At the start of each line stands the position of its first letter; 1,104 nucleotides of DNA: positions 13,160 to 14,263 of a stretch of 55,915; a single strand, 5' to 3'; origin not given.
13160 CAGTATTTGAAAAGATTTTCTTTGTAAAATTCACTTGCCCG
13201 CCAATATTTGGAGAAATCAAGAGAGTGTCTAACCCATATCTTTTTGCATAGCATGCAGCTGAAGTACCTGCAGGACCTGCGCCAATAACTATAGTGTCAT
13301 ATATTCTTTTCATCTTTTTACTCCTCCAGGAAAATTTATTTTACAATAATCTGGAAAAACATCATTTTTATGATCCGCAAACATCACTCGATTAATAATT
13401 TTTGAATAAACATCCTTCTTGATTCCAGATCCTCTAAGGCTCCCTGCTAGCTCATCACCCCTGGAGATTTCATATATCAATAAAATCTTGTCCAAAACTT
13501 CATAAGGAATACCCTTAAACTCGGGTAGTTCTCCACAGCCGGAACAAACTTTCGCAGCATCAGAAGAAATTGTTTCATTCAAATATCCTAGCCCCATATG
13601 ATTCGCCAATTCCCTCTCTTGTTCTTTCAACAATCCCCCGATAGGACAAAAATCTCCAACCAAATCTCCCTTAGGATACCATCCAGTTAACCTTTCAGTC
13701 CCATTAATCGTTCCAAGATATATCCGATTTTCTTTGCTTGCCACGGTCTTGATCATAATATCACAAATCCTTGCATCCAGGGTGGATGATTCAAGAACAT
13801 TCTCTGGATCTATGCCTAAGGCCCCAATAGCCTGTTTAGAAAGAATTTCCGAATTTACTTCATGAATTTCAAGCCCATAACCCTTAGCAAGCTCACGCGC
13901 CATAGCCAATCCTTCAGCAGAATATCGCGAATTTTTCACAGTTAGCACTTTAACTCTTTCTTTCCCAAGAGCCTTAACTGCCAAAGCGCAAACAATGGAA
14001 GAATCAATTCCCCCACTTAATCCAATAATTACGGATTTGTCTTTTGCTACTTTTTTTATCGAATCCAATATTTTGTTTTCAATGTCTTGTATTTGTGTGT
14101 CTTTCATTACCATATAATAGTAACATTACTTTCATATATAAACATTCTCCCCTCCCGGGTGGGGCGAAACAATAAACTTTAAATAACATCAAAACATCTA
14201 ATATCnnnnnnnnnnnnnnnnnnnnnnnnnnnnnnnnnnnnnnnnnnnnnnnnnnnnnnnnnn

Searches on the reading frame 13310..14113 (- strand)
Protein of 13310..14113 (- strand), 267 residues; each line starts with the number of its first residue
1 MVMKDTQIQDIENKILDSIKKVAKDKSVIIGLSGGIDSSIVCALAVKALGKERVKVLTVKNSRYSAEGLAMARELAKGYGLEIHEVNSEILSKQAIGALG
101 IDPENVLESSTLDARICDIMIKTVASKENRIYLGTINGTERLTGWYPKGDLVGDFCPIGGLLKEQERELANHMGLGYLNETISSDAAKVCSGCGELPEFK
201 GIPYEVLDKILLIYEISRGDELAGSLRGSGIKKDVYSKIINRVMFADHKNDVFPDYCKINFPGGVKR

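Call 47: search_protein_families(library=pfam, proteins=[window:13310-14113:-], max_evalue=0.001)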
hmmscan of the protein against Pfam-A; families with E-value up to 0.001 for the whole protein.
window:13310-14113:- (267 aa): 5 families
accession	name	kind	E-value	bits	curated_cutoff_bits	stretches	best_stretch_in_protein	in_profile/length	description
PF02540.23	NAD_synthase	-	1.7e-30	106.3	21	1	8-250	2-239/242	NAD synthase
PF00733.27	Asn_synthase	-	1.3e-07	32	21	1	15-87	6-78/354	Asparagine synthase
PF06508.19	QueC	-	7.1e-06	26.1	22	1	28-108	2-80/210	Queuosine biosynthesis protein QueC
PF03054.22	tRNA_Me_trans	-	0.0005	20.2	20.6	0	27-64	2-37/202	tRNA methyl transferase HUP domain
PF01507.26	PAPS_reduct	-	0.00081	19.9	22.5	0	29-127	3-93/175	Phosphoadenosine phosphosulfate reductase domain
